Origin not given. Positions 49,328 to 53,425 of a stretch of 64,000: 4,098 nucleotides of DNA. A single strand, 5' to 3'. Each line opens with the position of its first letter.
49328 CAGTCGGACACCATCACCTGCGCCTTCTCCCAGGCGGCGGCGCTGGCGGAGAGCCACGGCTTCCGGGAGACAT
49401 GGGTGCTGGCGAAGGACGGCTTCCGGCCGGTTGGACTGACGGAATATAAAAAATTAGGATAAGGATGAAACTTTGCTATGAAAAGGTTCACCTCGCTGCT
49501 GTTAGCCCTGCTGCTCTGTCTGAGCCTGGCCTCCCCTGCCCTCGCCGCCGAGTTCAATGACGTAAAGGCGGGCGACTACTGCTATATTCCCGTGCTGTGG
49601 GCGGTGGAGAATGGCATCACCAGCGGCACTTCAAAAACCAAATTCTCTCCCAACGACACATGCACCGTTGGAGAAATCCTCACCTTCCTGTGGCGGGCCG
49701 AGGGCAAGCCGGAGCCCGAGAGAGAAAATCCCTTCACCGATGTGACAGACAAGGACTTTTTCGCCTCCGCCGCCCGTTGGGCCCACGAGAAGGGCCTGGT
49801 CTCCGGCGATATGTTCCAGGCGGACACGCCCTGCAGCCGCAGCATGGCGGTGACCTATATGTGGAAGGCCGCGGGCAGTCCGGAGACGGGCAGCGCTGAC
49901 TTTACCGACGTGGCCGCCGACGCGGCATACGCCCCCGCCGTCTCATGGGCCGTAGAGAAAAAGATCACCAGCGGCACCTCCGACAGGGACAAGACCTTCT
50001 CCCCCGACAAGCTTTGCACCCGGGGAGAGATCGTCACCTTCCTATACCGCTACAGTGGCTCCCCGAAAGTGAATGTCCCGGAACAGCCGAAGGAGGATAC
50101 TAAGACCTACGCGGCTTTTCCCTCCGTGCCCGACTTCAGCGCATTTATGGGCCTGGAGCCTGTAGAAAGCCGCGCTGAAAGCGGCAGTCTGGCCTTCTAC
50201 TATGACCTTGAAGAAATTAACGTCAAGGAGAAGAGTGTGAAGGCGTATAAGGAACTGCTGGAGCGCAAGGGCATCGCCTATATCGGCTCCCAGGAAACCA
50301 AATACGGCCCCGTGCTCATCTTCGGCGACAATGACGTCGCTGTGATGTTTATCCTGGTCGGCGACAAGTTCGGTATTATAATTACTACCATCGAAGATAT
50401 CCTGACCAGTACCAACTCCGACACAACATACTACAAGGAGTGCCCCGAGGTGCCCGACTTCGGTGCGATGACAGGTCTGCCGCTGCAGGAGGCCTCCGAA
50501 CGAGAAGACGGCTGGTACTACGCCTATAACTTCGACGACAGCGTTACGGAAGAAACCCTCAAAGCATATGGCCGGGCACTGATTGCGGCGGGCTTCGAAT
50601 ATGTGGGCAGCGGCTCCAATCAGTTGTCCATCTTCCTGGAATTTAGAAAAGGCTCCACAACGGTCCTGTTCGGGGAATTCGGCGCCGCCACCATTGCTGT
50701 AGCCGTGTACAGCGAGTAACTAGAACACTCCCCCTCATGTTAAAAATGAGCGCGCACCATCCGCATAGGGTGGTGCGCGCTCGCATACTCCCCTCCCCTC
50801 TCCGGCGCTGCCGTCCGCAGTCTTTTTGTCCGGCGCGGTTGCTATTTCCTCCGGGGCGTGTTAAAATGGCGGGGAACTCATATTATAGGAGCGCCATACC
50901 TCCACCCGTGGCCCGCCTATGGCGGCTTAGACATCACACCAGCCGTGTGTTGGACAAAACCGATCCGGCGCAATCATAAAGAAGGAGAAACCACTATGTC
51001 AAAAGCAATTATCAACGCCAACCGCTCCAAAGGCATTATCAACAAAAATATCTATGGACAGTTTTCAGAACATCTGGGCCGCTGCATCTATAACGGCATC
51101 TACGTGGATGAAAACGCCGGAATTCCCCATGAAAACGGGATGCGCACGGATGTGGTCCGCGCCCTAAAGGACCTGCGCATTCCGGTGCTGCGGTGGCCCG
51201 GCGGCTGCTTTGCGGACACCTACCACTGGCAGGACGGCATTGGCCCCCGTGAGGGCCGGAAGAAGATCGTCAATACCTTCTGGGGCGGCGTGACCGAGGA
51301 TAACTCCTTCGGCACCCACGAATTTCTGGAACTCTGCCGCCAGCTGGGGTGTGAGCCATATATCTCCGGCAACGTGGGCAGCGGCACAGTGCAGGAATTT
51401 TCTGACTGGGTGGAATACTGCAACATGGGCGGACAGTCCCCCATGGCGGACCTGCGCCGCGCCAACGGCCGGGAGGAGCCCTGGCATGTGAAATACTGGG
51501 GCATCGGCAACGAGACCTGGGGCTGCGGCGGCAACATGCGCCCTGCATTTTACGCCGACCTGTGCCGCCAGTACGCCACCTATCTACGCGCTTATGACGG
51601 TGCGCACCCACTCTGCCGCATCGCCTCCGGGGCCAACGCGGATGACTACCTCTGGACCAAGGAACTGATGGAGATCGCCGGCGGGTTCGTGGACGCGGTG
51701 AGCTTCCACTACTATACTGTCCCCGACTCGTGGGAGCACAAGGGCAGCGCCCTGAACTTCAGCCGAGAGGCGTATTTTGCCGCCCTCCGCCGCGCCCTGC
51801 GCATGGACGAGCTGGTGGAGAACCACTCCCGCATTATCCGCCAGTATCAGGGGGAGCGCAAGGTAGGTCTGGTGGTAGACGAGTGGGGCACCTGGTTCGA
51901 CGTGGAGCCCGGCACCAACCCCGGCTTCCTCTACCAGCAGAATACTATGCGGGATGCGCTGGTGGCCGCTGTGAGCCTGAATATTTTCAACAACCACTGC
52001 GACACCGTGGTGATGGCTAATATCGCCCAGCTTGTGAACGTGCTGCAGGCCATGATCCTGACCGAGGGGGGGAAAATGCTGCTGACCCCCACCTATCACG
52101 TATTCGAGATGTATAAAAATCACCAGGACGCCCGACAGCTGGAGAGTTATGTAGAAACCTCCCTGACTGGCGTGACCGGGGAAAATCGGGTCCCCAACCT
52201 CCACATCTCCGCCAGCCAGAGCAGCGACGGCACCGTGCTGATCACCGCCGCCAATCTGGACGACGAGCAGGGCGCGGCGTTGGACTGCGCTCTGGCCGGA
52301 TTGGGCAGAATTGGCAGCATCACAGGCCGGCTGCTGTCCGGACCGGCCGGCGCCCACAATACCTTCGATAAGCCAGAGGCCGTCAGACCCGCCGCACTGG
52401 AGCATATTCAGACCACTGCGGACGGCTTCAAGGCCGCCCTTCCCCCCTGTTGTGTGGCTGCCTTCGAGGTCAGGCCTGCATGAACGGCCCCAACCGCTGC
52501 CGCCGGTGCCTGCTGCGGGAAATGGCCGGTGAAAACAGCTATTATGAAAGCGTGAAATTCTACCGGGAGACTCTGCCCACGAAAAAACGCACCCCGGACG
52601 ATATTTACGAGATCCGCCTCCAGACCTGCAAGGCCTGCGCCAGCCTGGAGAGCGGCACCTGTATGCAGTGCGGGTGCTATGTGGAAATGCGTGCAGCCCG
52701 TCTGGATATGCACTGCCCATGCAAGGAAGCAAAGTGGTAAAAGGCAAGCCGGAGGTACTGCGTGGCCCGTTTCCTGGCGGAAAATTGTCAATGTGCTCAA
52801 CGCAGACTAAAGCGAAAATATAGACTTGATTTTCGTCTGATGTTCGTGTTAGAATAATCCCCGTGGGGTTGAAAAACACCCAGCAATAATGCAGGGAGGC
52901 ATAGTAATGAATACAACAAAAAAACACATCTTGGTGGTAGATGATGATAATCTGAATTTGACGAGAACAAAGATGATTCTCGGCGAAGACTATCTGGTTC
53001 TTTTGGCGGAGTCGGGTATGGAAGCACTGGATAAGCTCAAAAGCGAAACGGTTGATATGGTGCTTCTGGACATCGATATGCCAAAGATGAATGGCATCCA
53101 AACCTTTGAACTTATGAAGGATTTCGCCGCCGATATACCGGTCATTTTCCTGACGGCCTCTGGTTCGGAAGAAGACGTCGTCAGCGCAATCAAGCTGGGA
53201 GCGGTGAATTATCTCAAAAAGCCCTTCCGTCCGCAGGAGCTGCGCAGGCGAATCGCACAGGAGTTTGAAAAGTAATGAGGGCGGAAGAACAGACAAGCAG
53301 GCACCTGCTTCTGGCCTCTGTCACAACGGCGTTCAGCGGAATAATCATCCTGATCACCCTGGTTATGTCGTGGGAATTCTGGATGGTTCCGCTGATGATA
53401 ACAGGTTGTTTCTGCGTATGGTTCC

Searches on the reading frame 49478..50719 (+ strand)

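Call 25: search_protein_families(library=pfam, proteins=[window:49478-50719:+], max_evalue=0.001)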
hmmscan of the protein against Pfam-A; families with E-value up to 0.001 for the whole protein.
window:49478-50719:+ (413 aa): 1 family
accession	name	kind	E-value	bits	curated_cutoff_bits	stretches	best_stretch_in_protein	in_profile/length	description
PF00395.25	SLH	-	2.7e-22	78.9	20.8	2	142-184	2-42/44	S-layer homology domain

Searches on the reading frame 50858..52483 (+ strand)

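Call 25: search_protein_families(library=pfam, proteins=[window:50858-52483:+], max_evalue=0.001)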
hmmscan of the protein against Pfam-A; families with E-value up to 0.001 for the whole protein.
window:50858-52483:+ (541 aa): 2 families
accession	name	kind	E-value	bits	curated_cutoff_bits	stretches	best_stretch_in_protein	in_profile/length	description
PF06964.18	Alpha-L-AF_C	-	3e-51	174.4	27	1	341-531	1-164/165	Alpha-L-arabinofuranosidase C-terminal domain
PF22848.2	ASD1_dom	-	2.2e-08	34.4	22.2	1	103-168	3-72/239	Alpha-L-arabinofuranosidase 1 domain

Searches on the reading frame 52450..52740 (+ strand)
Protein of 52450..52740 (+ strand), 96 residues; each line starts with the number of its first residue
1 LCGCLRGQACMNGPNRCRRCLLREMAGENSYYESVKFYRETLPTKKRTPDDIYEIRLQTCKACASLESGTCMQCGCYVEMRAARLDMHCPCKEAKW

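Call 25: search_protein_families(library=pfam, proteins=[window:52450-52740:+], max_evalue=0.001)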
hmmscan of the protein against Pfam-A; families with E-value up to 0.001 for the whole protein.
window:52450-52740:+ (96 aa): 1 family
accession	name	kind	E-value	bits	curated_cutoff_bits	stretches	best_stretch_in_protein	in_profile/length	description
PF19668.4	DUF6171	-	3.7e-17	62.9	27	1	16-91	3-77/80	Family of unknown function (DUF6171)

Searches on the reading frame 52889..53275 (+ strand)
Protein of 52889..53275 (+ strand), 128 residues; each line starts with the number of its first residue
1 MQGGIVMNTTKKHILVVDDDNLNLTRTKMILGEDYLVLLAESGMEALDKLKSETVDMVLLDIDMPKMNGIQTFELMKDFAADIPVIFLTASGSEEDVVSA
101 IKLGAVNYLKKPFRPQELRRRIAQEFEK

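Call 2: search_protein_families(library=pfam, proteins=[window:52889-53275:+], max_evalue=0.01)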
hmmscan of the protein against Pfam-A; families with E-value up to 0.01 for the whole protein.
window:52889-53275:+ (128 aa): 1 family
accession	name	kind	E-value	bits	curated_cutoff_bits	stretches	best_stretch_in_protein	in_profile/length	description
PF00072.30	Response_reg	-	1.8e-30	105.8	30.2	1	14-122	1-110/111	Response regulator receiver domain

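Call 75: search_protein_families(library=ncbifam, proteins=[window:52889-53275:+], max_evalue=0.00001)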
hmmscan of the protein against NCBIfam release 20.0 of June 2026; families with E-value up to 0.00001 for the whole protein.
window:52889-53275:+ (128 aa): 96 families (the best 25 are shown)
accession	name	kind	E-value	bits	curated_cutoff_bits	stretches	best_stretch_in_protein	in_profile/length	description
NF008199.0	PRK10955.1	equivalog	2.7e-22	79.9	341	1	13-123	3-112/232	envelope stress response regulator transcription factor CpxR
NF045944.1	ResRegRpaBCyano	equivalog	1.3e-21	77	330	1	15-123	1-109/229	response regulator transcription factor RpaB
NF051850.1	RespRegRprY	equivalog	1.6e-21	76.8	370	1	8-123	2-117/234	response regulator transcription factor RprY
NF008296.0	PRK11083.1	equivalog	3.3e-21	75.7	273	1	10-123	2-115/228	two-component system response regulator CreB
NF040689.1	MtrAB_MtrA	equivalog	3.9e-21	75.4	300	1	14-124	1-111/219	MtrAB system response regulator MtrA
NF007689.0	PRK10365.1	equivalog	7.2e-21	74.5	760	1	7-121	1-116/441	sigma-54-dependent response regulator transcription factor ZraR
NF007135.0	PRK09581.1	equivalog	1.6e-20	73.4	474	1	13-122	4-116/457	PleD family two-component system response regulator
NF053854.1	RespRegPhoBBctds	equivalog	2e-20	73.1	270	1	14-123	1-112/225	two-component system response regulator PhoB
NF011695.0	PRK15115.1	equivalog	2.7e-20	72.5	763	1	7-125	2-121/445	two-component system response regulator GlrR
NF008469.0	PRK11361.1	equivalog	5.7e-20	71.4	714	1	9-120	2-114/461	acetoacetate metabolism transcriptional regulator AtoC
NF041367.1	CheY_Halo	equivalog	5.8e-19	68.6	200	1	14-122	1-110/114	chemotaxis protein CheY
NF045505.1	RR_RssB_Pseudo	equivalog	7.1e-19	68.1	700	1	7-113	1-108/394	two-component system response regulator RssB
TIGR02154.1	PhoB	equivalog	8.6e-19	67.7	296.2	1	11-123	2-117/226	phosphate regulon transcriptional regulator PhoB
NF007935.0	PRK10651.1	equivalog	9.5e-19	67.4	250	1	7-124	2-122/216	two-component system response regulator NarL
NF007005.1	PRK09468.1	equivalog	1.4e-18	67.2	331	1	11-123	3-116/237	osmolarity response regulator transcription factor OmpR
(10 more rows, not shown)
